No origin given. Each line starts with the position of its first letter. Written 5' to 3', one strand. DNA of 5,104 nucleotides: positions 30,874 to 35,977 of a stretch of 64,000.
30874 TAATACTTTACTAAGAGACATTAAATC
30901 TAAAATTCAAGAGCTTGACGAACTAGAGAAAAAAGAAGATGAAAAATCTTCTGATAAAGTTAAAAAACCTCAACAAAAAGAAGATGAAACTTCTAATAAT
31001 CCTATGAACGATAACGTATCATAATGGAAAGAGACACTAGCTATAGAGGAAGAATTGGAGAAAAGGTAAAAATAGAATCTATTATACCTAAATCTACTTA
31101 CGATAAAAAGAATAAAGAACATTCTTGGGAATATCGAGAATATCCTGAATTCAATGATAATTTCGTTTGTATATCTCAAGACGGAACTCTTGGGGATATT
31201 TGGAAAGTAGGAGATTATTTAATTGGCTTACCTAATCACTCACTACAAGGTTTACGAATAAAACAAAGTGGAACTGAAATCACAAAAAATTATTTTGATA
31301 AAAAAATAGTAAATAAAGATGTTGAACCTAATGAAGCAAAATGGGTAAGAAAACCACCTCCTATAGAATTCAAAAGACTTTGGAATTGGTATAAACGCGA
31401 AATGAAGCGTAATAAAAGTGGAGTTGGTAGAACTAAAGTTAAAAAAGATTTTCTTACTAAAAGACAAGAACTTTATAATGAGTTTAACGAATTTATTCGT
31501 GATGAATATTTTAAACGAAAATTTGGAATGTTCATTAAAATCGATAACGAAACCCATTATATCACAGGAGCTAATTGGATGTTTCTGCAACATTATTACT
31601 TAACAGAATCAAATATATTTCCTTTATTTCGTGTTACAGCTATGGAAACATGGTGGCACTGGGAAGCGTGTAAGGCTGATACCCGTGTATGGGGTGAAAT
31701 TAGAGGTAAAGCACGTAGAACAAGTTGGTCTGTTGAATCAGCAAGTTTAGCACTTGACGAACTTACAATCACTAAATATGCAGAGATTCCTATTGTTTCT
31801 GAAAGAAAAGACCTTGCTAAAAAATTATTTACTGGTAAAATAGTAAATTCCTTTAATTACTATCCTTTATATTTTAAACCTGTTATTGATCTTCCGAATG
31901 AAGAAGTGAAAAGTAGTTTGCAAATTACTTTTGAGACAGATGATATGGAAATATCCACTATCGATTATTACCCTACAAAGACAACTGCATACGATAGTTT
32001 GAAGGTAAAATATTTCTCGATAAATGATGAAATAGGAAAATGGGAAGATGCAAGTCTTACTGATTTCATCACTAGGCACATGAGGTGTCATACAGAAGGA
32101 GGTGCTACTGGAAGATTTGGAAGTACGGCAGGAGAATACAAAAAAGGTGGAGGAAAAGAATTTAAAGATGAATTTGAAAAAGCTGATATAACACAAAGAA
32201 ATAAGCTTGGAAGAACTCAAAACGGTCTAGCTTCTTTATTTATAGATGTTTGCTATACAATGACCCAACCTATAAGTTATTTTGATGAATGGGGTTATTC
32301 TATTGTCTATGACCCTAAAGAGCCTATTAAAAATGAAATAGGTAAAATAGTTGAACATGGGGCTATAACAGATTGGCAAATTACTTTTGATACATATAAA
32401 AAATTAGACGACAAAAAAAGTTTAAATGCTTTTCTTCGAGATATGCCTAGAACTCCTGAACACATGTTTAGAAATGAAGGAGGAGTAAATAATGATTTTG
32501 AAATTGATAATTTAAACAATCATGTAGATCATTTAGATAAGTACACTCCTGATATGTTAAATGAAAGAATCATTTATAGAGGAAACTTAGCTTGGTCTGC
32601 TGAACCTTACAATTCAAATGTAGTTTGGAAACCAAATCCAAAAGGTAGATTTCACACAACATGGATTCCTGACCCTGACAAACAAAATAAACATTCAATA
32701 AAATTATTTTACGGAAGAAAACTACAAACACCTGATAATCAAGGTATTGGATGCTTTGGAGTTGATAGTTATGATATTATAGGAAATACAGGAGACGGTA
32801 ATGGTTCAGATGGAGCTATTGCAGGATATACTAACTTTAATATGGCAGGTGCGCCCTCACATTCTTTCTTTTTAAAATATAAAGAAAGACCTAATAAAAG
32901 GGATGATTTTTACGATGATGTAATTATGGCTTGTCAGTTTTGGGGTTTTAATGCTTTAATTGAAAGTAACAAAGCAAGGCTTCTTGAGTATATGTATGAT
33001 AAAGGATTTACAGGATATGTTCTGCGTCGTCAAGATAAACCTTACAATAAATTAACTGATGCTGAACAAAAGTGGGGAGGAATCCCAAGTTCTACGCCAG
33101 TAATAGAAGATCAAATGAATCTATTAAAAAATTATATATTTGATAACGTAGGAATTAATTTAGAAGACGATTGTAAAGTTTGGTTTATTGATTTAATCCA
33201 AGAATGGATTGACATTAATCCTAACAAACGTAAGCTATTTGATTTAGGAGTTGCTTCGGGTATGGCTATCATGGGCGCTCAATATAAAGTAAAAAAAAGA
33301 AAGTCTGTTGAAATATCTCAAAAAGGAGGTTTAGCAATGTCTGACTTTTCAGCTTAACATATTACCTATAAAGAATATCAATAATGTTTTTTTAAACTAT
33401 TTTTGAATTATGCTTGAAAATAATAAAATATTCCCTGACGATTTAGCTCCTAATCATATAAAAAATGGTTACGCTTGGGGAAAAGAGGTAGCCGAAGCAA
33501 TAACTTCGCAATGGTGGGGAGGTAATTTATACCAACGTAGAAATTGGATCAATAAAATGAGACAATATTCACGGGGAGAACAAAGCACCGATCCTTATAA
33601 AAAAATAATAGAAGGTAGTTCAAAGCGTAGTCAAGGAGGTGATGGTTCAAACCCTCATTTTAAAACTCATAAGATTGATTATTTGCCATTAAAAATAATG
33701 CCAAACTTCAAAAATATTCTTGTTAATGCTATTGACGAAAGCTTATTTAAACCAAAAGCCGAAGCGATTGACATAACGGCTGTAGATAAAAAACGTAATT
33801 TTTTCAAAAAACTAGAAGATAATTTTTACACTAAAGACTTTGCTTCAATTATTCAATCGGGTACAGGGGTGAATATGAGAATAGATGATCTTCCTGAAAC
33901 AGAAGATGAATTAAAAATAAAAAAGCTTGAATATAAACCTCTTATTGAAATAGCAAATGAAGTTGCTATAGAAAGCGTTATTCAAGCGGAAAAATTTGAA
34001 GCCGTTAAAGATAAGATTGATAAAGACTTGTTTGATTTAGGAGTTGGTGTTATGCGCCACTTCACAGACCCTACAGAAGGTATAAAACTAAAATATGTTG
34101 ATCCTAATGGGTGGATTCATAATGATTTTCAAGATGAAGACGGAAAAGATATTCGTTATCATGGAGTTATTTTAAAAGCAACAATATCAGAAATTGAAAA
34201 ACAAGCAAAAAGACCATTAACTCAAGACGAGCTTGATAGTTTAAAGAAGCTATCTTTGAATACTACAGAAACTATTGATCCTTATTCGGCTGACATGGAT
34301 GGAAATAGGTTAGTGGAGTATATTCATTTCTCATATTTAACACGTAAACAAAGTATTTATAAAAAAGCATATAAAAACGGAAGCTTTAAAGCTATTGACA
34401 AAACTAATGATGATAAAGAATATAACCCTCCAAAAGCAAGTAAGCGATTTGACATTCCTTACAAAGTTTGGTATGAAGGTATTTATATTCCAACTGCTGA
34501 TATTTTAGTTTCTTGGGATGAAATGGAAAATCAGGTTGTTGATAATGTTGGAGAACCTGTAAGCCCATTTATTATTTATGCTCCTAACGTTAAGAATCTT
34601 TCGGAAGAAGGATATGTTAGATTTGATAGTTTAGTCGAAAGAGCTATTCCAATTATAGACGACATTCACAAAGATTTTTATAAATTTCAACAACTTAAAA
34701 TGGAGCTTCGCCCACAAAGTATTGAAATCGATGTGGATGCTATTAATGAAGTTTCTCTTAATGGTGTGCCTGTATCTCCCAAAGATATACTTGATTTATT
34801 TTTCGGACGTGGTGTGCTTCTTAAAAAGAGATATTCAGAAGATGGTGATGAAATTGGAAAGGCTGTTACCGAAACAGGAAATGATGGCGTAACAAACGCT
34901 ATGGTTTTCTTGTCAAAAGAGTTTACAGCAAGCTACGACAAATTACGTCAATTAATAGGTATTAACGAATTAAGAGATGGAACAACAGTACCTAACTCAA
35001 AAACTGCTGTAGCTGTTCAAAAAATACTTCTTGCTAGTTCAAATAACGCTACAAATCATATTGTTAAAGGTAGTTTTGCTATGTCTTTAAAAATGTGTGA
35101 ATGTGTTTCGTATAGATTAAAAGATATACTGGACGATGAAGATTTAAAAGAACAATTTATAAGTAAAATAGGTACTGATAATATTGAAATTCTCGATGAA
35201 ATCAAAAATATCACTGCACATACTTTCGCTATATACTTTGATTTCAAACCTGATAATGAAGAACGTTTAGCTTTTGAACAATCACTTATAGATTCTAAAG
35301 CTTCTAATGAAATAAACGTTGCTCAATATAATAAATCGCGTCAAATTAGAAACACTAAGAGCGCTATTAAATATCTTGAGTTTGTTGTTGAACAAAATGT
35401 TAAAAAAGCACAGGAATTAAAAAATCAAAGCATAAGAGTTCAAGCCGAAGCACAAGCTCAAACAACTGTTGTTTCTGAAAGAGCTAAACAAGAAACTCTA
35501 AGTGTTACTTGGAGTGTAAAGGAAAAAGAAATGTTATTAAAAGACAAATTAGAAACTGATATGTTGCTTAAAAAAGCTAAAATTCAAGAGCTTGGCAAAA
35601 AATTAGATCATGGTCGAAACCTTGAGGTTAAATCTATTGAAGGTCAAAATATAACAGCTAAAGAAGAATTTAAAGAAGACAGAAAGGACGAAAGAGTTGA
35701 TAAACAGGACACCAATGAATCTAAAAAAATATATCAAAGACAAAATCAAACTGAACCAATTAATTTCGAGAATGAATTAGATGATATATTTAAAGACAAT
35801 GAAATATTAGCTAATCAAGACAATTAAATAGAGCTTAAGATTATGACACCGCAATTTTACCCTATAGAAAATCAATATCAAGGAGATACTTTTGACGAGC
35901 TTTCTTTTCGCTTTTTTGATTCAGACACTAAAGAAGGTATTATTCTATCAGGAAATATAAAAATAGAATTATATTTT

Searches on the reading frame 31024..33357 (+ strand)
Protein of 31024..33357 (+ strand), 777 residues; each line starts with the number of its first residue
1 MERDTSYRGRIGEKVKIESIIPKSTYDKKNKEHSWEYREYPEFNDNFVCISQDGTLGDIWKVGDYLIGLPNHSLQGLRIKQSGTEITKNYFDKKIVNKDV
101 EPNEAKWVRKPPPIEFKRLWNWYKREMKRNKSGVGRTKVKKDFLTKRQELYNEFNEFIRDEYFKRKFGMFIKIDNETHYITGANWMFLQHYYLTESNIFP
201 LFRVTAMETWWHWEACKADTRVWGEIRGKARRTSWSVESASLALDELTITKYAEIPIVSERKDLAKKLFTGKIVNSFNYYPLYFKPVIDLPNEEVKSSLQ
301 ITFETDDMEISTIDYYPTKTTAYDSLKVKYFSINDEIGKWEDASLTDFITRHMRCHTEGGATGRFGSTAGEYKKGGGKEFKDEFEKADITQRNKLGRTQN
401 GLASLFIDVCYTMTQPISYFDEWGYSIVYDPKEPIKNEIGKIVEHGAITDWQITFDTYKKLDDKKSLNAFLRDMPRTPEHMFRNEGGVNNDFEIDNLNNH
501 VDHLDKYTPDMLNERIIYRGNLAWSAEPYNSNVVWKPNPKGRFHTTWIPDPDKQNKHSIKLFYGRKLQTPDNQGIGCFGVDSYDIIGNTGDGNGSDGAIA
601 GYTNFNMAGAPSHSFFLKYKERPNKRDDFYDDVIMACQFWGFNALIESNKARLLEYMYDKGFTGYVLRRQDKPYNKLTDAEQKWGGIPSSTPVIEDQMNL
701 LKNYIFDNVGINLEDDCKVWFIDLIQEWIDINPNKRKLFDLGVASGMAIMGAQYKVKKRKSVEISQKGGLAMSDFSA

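Call 11: search_protein_families(library=phrogs, proteins=[window:31024-33357:+], max_evalue=0.00001)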
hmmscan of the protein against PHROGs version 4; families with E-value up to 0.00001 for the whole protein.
window:31024-33357:+ (777 aa): 1 family
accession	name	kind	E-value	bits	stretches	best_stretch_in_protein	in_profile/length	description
phrog_6681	-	head and packaging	1.5e-83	282.4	1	87-760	41-732/758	terminase large subunit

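Call 85: search_dna_similar(query=window:31024-33357:+, collection=phages, mode=protein, max_rows=15)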
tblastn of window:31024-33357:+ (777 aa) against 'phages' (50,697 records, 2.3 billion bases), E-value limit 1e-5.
Records with a match: 88; places in all: 88; records where one place covers at least 80% of the query: 11.
Best place of each record, by identity: <60% 88.
By first word of the organism name: Flavobacterium 68; Cellulophaga 15; Tenacibaculum 2; Caudoviricetes 1; Maribacter 1; Bacteriophage 1.
By host as written in the record: Flavobacterium sp. BAL314 68; Cellulophaga sp. HaHa_2_95 4; Tenacibaculum sp. AHE14PA 2; - 2; Cellulophaga baltica #13 2; Cellulophaga baltica #19 2; Cellulophaga baltica #18 2; Cellulophaga baltica NN016046 2; and 3 more.
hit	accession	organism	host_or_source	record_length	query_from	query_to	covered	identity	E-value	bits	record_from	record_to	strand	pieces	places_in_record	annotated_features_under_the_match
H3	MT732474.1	Tenacibaculum phage Gundel_1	Tenacibaculum sp. AHE14PA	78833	4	777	100%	58.9%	0e+0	900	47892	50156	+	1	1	hypothetical protein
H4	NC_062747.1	Tenacibaculum phage Gundel_1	Tenacibaculum sp. AHE14PA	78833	4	777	100%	58.9%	0e+0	900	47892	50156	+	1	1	terminase large subunit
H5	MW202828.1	Caudoviricetes sp.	Manatee Spring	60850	17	753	95%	30.7%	1e-92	324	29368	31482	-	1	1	terminase large subunit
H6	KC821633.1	Cellulophaga phage phi13:2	Cellulophaga baltica #13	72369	11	758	96%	29.7%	1e-63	238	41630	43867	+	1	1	hypothetical protein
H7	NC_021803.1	Cellulophaga phage phi13:2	Cellulophaga baltica #13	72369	11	758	96%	29.7%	1e-63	238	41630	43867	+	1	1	terminase large subunit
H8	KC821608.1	Cellulophaga phage phi19:3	Cellulophaga baltica #19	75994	11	758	96%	29.5%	5e-63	236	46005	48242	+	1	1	hypothetical protein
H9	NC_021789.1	Cellulophaga phage phi19:3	Cellulophaga baltica #19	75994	11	758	96%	29.5%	5e-63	236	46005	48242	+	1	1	terminase large subunit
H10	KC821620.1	Cellulophaga phage phi18:3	Cellulophaga baltica #18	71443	11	758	96%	29.5%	2e-65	243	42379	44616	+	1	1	hypothetical protein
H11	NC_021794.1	Cellulophaga phage phi18:3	Cellulophaga baltica #18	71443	11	758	96%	29.5%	2e-65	243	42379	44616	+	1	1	terminase large subunit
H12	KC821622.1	Cellulophaga phage phi46:3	Cellulophaga baltica NN016046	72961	11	761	97%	29.3%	7e-65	241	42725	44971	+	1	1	hypothetical protein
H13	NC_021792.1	Cellulophaga phage phi46:3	Cellulophaga baltica NN016046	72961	11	761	97%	29.3%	7e-65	241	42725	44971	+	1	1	terminase large subunit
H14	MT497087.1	Flavobacterium phage vB_FspP_elemoA_13-1B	Flavobacterium sp. BAL314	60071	148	756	78%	30.9%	3e-68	251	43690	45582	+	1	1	hypothetical protein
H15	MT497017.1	Flavobacterium phage vB_FspP_elemoA_7-9A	Flavobacterium sp. BAL314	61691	148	756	78%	30.9%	3e-68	251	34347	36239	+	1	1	hypothetical protein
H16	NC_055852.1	Flavobacterium phage vB_FspP_elemoA_7-9A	Flavobacterium sp. BAL314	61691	148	756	78%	30.9%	3e-68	251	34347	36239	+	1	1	terminase large subunit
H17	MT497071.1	Flavobacterium phage vB_FspP_elemoF_6-3D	Flavobacterium sp. BAL314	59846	148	756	78%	30.9%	3e-68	251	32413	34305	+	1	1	hypothetical protein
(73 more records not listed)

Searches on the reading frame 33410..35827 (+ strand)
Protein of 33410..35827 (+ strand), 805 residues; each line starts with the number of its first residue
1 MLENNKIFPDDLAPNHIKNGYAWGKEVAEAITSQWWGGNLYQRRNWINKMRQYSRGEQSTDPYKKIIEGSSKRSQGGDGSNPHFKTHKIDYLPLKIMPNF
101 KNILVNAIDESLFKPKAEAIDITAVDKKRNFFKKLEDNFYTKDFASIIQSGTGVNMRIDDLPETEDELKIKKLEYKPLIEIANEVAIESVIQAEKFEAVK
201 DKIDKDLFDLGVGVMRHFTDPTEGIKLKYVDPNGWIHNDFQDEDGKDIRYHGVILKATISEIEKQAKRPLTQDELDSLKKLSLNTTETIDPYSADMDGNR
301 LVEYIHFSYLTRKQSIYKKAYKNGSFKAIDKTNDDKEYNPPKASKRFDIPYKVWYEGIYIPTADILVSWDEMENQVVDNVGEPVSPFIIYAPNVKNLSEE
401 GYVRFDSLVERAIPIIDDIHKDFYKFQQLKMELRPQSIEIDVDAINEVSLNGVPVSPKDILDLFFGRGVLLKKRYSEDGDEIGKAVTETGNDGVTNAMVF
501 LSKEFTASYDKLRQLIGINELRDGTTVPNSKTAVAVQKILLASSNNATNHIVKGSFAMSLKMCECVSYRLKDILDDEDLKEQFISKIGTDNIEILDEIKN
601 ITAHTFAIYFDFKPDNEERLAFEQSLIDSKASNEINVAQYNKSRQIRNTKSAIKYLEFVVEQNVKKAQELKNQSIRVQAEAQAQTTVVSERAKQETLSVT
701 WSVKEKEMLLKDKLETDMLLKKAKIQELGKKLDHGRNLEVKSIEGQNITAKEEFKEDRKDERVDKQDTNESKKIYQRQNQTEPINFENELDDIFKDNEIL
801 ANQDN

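Call 11: search_protein_families(library=phrogs, proteins=[window:33410-35827:+], max_evalue=0.00001)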
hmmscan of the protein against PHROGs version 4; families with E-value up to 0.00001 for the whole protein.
window:33410-35827:+ (805 aa): 1 family
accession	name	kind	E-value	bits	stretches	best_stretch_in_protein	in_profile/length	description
phrog_6547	-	head and packaging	1.4e-73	249.2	1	3-789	4-822/827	portal protein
